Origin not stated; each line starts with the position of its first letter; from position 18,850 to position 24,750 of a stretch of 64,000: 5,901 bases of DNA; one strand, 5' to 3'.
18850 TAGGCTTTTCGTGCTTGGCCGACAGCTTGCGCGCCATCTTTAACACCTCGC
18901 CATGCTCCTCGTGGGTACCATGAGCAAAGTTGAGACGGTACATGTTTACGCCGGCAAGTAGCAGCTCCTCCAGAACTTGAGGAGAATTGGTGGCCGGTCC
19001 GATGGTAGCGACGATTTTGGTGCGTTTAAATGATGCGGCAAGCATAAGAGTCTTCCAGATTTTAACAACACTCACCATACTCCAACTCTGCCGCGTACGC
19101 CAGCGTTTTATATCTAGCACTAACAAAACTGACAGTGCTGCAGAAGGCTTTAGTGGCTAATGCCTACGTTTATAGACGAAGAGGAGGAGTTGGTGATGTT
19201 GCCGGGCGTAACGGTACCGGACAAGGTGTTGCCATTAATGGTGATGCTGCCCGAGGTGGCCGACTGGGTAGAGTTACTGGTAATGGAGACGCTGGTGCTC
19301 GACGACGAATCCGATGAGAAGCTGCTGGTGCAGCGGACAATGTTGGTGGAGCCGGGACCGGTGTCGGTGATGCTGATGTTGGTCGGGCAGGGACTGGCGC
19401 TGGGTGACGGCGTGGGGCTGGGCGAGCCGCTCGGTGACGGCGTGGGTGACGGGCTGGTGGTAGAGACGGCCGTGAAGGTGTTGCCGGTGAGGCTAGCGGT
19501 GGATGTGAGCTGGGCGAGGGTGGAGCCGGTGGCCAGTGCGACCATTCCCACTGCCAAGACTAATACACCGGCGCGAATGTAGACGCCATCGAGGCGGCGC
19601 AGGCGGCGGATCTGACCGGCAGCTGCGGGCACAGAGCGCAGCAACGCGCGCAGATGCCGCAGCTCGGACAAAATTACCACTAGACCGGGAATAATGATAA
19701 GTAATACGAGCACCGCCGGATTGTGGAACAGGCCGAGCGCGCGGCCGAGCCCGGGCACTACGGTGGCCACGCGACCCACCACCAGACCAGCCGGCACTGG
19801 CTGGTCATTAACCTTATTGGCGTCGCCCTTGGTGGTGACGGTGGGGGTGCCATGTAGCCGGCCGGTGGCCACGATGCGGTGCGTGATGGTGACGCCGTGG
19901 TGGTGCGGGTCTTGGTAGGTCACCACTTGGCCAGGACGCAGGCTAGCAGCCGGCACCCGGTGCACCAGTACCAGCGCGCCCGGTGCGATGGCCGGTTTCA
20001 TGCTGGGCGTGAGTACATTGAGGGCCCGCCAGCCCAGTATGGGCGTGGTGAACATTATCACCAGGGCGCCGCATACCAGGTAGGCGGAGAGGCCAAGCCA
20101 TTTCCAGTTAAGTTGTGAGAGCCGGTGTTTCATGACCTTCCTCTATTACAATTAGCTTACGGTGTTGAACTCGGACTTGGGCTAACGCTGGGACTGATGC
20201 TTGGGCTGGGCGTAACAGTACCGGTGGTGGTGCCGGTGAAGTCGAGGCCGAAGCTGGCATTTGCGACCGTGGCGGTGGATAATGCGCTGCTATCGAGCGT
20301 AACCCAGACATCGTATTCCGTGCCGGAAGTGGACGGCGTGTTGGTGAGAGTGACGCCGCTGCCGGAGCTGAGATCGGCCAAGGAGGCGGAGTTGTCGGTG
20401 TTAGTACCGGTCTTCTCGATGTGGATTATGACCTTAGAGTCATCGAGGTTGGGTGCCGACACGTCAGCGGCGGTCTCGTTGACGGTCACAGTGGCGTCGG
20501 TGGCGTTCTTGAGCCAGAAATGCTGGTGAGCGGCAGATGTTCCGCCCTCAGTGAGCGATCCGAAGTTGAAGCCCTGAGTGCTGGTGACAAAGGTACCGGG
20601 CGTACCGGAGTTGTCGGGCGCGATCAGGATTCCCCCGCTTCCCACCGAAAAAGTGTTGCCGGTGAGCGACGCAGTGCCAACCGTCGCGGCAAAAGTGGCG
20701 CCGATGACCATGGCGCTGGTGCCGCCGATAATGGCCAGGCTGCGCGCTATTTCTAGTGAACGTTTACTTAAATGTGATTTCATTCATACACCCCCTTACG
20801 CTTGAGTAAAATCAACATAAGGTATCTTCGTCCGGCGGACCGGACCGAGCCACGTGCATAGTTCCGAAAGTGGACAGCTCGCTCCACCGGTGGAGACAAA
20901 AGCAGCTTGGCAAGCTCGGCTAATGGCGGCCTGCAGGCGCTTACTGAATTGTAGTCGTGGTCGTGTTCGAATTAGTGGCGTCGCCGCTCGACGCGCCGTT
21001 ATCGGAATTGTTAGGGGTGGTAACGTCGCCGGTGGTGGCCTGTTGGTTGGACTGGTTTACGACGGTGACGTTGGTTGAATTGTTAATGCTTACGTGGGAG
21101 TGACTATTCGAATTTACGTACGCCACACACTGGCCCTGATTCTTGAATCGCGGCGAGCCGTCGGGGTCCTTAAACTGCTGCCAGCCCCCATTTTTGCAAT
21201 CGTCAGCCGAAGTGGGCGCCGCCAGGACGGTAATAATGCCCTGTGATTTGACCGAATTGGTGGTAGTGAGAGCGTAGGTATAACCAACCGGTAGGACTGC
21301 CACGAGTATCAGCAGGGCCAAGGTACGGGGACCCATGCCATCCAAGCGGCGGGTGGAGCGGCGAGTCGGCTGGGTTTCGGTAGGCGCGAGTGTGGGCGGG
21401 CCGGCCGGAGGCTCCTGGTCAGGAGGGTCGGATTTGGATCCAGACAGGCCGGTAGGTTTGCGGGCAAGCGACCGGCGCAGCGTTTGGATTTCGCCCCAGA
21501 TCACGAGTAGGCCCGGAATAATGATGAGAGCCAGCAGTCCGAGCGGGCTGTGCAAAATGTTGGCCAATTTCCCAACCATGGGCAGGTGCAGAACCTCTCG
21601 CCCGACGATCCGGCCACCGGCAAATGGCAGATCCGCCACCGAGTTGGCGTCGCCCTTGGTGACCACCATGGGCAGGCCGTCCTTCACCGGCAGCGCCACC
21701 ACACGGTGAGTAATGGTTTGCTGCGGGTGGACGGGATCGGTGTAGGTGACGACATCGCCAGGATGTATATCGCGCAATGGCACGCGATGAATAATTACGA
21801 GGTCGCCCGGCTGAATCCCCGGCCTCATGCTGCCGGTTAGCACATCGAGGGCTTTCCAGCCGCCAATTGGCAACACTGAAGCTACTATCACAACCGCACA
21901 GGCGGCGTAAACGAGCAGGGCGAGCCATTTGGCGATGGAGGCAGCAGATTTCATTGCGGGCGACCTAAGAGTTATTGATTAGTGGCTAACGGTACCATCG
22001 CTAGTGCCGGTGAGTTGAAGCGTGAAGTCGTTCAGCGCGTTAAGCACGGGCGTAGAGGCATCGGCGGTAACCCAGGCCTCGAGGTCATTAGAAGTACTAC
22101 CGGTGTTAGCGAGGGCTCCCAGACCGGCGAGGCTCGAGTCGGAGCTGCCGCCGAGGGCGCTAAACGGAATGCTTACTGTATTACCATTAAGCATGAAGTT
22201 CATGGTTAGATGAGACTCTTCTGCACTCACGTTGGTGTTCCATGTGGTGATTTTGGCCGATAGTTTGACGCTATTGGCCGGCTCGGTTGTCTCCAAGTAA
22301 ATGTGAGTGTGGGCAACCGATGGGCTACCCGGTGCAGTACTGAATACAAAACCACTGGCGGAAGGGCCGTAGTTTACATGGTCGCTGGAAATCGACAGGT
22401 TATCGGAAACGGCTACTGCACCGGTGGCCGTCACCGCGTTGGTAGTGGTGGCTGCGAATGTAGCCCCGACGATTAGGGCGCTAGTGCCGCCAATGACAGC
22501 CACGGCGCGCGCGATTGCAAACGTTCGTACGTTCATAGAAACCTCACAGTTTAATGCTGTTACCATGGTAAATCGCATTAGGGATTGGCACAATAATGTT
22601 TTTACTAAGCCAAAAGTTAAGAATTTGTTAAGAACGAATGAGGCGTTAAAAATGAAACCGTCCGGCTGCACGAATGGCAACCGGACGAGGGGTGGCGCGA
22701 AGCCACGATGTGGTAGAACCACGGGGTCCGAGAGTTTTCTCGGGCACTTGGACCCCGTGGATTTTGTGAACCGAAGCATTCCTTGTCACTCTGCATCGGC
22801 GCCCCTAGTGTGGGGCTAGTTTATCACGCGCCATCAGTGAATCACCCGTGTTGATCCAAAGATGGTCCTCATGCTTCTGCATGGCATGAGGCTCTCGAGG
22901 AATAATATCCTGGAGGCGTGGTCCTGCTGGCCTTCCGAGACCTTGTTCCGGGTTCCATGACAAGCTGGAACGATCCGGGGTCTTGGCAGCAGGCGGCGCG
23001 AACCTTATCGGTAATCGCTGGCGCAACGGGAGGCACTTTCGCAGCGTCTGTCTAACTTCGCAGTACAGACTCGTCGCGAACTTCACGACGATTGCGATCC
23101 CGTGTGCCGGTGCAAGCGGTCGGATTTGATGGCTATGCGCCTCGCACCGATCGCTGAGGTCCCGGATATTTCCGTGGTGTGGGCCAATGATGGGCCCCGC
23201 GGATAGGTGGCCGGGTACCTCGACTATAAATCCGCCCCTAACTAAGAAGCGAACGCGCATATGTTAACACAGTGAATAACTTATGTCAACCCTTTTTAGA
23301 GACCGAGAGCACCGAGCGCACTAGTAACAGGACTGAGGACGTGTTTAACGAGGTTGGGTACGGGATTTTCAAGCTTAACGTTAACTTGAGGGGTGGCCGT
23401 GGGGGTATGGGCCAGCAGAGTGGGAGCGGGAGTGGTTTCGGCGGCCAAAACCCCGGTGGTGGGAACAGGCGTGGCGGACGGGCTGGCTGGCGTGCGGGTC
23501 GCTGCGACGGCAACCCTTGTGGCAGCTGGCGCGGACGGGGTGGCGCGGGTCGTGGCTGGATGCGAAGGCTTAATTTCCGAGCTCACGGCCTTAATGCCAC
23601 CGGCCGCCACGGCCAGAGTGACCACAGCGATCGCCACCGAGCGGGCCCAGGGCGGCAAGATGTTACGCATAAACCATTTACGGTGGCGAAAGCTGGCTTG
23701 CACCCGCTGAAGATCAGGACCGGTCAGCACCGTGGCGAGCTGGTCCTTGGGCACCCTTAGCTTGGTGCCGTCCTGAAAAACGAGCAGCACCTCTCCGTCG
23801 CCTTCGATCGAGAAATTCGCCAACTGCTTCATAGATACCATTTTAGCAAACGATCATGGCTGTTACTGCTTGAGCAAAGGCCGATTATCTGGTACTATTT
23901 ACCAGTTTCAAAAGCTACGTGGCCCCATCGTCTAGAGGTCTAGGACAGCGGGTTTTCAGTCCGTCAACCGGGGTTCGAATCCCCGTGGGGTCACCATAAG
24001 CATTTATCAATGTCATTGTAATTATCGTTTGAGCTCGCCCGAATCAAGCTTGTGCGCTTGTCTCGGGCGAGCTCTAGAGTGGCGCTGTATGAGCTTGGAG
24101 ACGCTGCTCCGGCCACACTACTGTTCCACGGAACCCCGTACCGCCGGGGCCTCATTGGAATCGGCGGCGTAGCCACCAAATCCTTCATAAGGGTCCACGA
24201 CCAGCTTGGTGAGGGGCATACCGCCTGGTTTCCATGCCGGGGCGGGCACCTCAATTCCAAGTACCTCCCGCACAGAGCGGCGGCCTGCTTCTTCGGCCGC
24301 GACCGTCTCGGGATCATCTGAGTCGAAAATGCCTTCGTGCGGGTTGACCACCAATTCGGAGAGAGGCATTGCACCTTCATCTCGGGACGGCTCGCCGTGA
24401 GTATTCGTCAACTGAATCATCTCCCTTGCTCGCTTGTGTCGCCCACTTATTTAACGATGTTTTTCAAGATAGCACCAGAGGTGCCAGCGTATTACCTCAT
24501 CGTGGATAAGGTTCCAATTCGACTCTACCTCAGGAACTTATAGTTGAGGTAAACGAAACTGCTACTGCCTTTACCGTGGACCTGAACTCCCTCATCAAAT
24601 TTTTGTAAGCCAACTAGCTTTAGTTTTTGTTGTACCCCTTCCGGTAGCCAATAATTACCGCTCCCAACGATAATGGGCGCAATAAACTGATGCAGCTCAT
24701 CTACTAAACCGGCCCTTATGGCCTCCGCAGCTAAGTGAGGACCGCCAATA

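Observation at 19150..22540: Tandemly duplicated SipW-like signal peptidase / TasA-camelysin-like secreted-protein modules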

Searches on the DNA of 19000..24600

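Call 34: search_rna_families(source=window, start=19000, end=24600, threshold=evalue, max_evalue=0.1)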
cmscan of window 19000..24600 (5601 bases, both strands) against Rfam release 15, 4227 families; matches with E-value up to 0.1: 2.
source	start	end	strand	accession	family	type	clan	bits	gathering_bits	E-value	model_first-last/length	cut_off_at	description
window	23921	23993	+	RF00005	tRNA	Gene; tRNA;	CL00001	54.7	29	4.5e-10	1-71/71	no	tRNA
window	23921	23992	+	RF01684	mascRNA-menRNA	Gene;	-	27.2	42.5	0.023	1-56/56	no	MALAT1-associated small cytoplasmic RNA/MEN beta RNA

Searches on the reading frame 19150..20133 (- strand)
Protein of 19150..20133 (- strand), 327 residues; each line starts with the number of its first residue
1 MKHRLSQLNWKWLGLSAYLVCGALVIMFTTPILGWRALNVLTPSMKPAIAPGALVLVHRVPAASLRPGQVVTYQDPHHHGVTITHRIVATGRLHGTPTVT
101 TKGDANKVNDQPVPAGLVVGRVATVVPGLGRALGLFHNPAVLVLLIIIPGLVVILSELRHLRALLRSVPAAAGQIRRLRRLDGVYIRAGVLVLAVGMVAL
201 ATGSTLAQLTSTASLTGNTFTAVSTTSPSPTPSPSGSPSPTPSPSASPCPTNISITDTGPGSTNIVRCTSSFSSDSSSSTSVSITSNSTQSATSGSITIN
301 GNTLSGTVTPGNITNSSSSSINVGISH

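Call 3: search_protein_families(library=pfam, proteins=[window:19150-20133:-], max_evalue=1)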
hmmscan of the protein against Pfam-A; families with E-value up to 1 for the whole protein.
window:19150-20133:- (327 aa): 3 families
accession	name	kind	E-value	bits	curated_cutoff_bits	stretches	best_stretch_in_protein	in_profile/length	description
PF10502.14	Peptidase_S26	-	0.00035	21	22.9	1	20-114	8-100/168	Signal peptidase, peptidase S26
PF09980.14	DUF2214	-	0.17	12.2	34.1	1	151-201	13-62/147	Predicted membrane protein (DUF2214)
PF04625.18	DEC-1_N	-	0.59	9.6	29.2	1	201-250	95-139/403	DEC-1 protein, N-terminal region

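Call 4: search_protein_families(library=ncbifam, proteins=[window:19150-20133:-], max_evalue=1)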
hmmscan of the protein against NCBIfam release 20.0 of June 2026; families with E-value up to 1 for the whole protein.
window:19150-20133:- (327 aa): 6 families
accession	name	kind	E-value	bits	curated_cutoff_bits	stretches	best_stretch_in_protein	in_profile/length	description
TIGR02228.1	sigpep_I_arch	equivalog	2.3e-21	76.3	51.85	1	34-158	30-155/158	signal peptidase I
NF046067.1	SigPepSipWBacil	equivalog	4.9e-15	55.6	190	1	31-168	34-172/189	signal peptidase I SipW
TIGR02227.1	sigpep_I_bact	equivalog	7.1e-07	29.2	47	1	20-113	5-96/162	signal peptidase I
TIGR02754.1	sod_Ni_protease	equivalog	0.0025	18.2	63.25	1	42-90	5-55/90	nickel-type superoxide dismutase maturation protease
NF033835.0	VraH_fam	subfamily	0.072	13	40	1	3-34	9-40/54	VraH family peptide resistance protein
NF037973.1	metallo_SslE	exception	0.21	8.9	3000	1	220-301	58-134/1519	lipoprotein metalloprotease SslE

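Call 43: find_homologous_proteins(query=window:19150-20133:-, max_evalue=0.001)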
Query window:19150-20133:- (327 aa): 55 proteins with E <= 0.001 among 8000 candidates.
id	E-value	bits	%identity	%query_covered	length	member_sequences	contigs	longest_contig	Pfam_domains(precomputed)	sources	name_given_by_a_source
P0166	4.8e-201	685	100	100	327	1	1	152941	-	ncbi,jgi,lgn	ncbi:MAG TPA: signal peptidase I [Candidatus Saccharimonadia bacterium]|jgi:signal peptidase I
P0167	5.1e-143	494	82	88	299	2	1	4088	-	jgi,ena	-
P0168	6.5e-116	405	62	97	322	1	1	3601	-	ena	-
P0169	4.7e-112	393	61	97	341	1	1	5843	PF10502.15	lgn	-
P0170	9.0e-91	323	54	92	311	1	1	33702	-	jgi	jgi:signal peptidase I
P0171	2.9e-90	321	52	97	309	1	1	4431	-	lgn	-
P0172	1.4e-80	289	52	87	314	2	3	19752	-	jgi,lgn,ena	-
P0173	5.1e-77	278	49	99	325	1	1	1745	-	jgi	jgi:signal peptidase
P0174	1.1e-71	260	49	94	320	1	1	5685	-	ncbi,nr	ncbi:MAG TPA: signal peptidase I [Candidatus Saccharimonadia bacterium]|nr:signal peptidase I [Candi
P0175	2.7e-69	252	47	92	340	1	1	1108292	-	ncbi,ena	-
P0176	4.6e-68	248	47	82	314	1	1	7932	-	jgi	jgi:signal peptidase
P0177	8.8e-62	228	45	87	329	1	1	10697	-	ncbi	-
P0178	8.0e-57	211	45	82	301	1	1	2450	PF10502.15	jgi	jgi:signal peptidase I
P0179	6.9e-49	185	37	88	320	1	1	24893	-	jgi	jgi:signal peptidase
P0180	5.9e-45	172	40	87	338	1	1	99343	PF10502.15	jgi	jgi:signal peptidase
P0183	1.4e-30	125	46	39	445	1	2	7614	-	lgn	-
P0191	2.6e-12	65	28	49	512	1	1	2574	-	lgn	-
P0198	8.1e-10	57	31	54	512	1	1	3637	PF00932.26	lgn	-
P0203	1.2e-8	53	38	22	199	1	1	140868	-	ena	-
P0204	4.3e-8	51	38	33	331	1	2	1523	-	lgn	-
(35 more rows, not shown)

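Call 57: search_protein_families(library=pfam, proteins=[P0203, P0198, P0183, P0191, P0204], max_evalue=1)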
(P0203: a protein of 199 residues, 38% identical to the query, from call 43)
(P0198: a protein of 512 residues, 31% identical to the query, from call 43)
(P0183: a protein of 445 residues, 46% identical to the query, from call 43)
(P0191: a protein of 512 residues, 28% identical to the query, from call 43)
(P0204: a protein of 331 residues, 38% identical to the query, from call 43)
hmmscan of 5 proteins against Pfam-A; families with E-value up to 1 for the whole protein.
P0203 (199 aa): 1 family
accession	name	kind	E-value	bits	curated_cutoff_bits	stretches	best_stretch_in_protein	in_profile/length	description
PF24303.1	DUF7485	-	0.093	12.6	27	1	28-126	160-256/284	Domain of unknown function (DUF7485)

P0198 (512 aa): 2 families
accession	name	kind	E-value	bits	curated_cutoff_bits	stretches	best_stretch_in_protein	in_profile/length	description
PF00932.25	LTD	-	9e-15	55.4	34.3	1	235-342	5-104/109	Lamin Tail Domain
PF10502.14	Peptidase_S26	-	0.00093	19.6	22.9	1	33-89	16-74/168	Signal peptidase, peptidase S26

P0183 (445 aa): 3 families
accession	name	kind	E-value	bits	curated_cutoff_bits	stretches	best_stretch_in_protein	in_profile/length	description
PF00932.25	LTD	-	0.00034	21.4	34.3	1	293-372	24-108/109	Lamin Tail Domain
PF10502.14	Peptidase_S26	-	0.0021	18.5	22.9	1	20-88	7-77/168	Signal peptidase, peptidase S26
PF00717.28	Peptidase_S24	-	0.063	13.4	23.3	1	34-74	33-71/116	Peptidase S24-like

P0191 (512 aa): 6 families
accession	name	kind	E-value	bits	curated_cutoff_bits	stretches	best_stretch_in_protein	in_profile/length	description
PF00404.24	Dockerin_1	-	0.00012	22.6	22.9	2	298-359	1-53/57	Dockerin type I domain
PF00717.28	Peptidase_S24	-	0.0036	17.4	23.3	1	75-160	34-113/116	Peptidase S24-like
PF10502.14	Peptidase_S26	-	0.009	16.4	22.9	1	62-118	9-67/168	Signal peptidase, peptidase S26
PF13038.11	DUF3899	-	0.28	12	23.4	1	57-87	4-34/88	Domain of unknown function (DUF3899)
PF16462.11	Phage_TAC_14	-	0.5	10.8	22.1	0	306-334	48-76/113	Phage tail assembly chaperone protein, TAC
PF02957.21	TT_ORF2-like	-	0.8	10.2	24.3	0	384-408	25-50/53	TT viral ORF2-like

P0204 (331 aa): 2 families
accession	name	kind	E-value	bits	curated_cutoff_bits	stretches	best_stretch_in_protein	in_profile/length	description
PF10502.14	Peptidase_S26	-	3.9e-05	24.1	22.9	1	18-87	7-77/168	Signal peptidase, peptidase S26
PF00717.28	Peptidase_S24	-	0.031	14.4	23.3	1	38-88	39-83/116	Peptidase S24-like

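Call 65: predict_structure(alignment_id=A3)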
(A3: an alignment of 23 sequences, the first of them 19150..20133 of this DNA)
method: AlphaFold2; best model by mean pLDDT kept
length: 327 residues; sequences in the alignment: 23
mean_pLDDT: 64.7   pTM: 0.47
mean pLDDT of the five models: 64.7, 64.2, 62.8, 61.6, 60.5
residues with pLDDT >= 90: 71; 70-90: 100; 50-70: 31; < 50: 125
segments of 3 or more residues with pLDDT < 50: 203-327
pLDDT, mean of each block of 10 residues (from residue 1): 64 81 78 85 87 92 96 92 95 96 93 95 90 80 80 82 76 57 65 72 46 35 32 36 35 44 41 34 35 34 36 31 33
secondary structure, 60 per line:
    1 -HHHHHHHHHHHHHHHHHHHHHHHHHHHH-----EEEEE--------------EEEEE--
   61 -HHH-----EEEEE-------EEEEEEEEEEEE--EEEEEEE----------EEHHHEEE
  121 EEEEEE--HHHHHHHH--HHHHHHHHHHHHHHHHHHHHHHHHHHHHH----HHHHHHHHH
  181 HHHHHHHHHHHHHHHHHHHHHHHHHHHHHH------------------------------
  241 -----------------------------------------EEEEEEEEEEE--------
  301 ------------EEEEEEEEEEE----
elements in order: H2-29 E35-39 E54-58 E70-74 E82-93 E96-102 E118-126 H129-136 H139-167 H172-210 E282-292 E313-323

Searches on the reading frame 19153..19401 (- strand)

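Call 57: search_protein_families(library=pfam, proteins=[window:19153-19401:-], max_evalue=1)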
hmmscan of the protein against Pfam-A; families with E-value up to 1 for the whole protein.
seq(83 aa): 1 family
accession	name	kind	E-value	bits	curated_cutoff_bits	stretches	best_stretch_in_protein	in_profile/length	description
PF13648.12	Lipocalin_4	-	0.12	13.7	22.4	1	24-78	26-83/89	Lipocalin-like domain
